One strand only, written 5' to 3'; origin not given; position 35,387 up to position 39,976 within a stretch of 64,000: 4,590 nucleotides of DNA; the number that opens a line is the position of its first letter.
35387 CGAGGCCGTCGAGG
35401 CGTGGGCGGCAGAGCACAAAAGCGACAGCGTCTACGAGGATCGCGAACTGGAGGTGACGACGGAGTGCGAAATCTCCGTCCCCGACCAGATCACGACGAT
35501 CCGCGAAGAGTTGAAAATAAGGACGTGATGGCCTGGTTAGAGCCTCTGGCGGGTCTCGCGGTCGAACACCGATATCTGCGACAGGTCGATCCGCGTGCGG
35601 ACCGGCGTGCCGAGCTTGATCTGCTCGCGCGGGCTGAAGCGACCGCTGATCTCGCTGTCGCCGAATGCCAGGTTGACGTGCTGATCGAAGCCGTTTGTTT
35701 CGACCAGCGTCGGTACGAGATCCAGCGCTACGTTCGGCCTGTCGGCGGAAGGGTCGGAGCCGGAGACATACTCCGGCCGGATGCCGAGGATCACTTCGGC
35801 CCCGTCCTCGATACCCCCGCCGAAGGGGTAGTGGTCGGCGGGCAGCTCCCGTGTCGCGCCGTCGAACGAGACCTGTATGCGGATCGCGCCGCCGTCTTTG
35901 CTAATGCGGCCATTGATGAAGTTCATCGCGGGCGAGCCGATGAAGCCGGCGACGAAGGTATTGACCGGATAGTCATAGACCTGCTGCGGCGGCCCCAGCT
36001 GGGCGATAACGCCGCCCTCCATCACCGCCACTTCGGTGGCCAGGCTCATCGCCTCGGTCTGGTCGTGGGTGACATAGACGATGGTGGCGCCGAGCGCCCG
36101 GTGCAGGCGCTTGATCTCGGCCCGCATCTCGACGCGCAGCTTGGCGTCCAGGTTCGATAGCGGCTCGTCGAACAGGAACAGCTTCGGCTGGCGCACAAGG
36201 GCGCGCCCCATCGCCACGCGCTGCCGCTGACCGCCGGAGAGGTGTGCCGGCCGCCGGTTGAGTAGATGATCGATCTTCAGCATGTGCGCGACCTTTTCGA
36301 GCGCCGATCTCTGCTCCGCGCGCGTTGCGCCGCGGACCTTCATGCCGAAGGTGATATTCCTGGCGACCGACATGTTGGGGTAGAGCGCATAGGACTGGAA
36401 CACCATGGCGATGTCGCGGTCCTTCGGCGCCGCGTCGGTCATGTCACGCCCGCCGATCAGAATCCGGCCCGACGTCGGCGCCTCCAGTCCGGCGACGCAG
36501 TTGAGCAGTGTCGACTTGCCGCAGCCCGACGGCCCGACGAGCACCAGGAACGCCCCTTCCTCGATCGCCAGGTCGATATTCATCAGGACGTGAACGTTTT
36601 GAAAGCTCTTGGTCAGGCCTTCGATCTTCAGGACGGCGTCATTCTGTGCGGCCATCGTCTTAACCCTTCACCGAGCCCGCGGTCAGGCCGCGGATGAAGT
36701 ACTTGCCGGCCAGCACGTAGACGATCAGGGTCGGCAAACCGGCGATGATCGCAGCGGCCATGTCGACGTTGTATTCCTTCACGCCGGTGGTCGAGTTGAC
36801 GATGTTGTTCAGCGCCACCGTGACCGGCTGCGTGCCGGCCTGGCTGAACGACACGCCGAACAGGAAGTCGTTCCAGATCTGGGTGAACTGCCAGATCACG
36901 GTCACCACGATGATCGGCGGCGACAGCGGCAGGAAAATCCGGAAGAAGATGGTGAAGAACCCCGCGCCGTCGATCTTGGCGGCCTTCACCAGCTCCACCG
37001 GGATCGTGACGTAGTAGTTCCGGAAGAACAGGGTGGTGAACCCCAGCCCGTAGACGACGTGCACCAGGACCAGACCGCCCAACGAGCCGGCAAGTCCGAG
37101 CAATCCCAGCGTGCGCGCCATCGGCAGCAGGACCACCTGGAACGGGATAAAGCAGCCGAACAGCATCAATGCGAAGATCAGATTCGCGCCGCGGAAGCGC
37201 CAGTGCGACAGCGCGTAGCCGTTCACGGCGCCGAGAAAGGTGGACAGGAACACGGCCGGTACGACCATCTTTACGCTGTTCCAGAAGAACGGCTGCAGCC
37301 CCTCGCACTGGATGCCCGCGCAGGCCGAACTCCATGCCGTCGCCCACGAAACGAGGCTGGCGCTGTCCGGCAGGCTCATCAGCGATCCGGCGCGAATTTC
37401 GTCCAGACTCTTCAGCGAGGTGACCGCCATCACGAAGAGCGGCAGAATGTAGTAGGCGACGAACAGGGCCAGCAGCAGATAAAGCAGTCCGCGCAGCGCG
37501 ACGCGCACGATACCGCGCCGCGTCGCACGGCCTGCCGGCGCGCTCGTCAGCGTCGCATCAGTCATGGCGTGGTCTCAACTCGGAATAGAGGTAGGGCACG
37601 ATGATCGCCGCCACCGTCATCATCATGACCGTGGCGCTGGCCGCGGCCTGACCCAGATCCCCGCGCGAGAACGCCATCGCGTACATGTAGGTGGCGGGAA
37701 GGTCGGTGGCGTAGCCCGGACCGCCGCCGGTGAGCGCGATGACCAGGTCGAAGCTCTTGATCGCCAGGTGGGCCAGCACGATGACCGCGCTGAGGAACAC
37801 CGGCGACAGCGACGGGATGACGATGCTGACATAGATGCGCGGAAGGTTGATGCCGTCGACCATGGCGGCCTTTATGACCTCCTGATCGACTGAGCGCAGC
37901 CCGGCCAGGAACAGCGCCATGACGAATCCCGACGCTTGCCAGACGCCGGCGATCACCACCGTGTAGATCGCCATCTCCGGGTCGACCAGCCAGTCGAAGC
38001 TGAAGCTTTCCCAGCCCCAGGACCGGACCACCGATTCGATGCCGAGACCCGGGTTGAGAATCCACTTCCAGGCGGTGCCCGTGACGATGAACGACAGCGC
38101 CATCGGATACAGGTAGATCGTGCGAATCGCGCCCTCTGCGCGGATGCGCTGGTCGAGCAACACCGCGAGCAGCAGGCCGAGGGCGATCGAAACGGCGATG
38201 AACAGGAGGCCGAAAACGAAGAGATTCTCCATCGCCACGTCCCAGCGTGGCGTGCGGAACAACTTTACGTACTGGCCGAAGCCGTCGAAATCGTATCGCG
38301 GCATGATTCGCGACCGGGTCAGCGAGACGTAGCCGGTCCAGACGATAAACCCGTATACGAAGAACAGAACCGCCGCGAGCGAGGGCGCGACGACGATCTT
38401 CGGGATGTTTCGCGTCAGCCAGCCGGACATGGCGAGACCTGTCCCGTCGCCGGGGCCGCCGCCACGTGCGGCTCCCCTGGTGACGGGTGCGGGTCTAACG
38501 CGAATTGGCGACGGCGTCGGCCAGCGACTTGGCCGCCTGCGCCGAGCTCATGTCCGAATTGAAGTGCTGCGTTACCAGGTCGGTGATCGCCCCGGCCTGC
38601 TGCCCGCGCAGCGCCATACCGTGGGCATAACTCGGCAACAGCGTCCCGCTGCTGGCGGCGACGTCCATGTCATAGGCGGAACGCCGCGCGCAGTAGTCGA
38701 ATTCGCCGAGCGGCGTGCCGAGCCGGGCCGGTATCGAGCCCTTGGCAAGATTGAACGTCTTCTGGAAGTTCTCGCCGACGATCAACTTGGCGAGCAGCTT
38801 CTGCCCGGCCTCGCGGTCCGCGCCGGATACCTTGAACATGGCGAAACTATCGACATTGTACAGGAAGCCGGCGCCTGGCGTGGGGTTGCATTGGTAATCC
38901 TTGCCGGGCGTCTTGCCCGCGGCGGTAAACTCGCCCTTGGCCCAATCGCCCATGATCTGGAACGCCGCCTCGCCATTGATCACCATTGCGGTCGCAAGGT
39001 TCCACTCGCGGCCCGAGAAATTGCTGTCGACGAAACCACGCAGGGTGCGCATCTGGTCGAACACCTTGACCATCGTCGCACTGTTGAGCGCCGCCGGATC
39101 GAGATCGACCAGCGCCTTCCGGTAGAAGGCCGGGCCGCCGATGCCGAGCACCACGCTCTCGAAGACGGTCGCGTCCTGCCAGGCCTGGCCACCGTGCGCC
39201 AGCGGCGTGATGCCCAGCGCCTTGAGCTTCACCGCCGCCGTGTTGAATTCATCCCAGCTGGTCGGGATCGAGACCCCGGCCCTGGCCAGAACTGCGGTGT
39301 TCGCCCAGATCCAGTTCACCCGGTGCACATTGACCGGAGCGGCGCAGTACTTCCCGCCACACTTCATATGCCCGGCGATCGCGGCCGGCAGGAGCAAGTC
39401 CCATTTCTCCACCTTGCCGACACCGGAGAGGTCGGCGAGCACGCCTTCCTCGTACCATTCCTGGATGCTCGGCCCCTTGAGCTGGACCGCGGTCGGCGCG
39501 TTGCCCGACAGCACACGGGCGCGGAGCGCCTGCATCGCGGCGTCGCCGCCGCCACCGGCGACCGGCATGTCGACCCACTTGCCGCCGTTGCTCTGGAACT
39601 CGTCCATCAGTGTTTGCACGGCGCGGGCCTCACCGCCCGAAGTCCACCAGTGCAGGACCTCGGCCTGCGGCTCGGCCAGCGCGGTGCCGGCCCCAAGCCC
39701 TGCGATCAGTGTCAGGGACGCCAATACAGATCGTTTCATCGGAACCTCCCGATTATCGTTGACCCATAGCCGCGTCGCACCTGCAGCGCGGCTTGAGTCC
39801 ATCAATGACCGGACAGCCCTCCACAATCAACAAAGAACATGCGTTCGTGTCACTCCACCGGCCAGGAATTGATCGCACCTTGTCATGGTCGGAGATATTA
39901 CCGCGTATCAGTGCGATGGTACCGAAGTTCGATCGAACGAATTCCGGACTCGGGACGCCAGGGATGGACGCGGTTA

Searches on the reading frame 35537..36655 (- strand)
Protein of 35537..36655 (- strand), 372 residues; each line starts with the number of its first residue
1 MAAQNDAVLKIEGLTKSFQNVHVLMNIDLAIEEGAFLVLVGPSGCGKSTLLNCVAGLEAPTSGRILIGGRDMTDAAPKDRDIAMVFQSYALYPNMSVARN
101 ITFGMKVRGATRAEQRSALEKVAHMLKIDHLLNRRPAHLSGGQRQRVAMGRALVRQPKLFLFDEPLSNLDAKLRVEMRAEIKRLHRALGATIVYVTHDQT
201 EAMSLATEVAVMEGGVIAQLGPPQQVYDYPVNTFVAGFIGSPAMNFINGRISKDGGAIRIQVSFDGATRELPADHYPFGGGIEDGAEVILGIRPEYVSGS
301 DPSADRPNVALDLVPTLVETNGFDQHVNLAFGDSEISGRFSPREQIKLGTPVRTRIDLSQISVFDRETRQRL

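Call 79: search_protein_families(library=pfam, proteins=[window:35537-36655:-], max_evalue=0.00001)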
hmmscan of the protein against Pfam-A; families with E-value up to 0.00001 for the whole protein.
window:35537-36655:- (372 aa): 3 families
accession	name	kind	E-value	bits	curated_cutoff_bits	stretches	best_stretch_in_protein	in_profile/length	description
PF00005.33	ABC_tran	-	1.4e-35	123.3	25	1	24-166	1-136/137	ABC transporter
PF17912.7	OB_MalK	-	5e-13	50.1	27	1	240-295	1-51/53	MalK OB fold domain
PF13304.12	AAA_21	-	4e-08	34.1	27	0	122-199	221-300/304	AAA domain, putative AbiEii toxin, Type IV TA system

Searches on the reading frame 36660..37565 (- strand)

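Call 79: search_protein_families(library=pfam, proteins=[window:36660-37565:-], max_evalue=0.00001)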
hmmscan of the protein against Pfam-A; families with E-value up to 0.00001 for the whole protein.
window:36660-37565:- (301 aa): 1 family
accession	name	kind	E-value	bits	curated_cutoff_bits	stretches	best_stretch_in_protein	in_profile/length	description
PF00528.27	BPD_transp_1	-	1.3e-12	48.3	26.4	1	113-289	6-177/184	Binding-protein-dependent transport system inner membrane component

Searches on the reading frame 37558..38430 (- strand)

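Call 79: search_protein_families(library=pfam, proteins=[window:37558-38430:-], max_evalue=0.00001)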
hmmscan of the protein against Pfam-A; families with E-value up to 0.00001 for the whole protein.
window:37558-38430:- (290 aa): 1 family
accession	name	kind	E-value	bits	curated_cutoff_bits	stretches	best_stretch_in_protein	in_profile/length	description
PF00528.27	BPD_transp_1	-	3.3e-12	47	26.4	1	82-287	2-180/184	Binding-protein-dependent transport system inner membrane component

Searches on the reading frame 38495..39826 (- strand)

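Call 79: search_protein_families(library=pfam, proteins=[window:38495-39826:-], max_evalue=0.00001)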
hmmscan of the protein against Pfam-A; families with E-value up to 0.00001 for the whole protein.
window:38495-39826:- (443 aa): 2 families
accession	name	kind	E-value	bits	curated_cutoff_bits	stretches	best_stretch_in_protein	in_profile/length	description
PF01547.30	SBP_bac_1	-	1e-28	101.7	26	1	68-345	6-297/307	Bacterial extracellular solute-binding protein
PF13416.11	SBP_bac_8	-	1.1e-23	84.9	27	1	73-371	2-265/279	Bacterial extracellular solute-binding protein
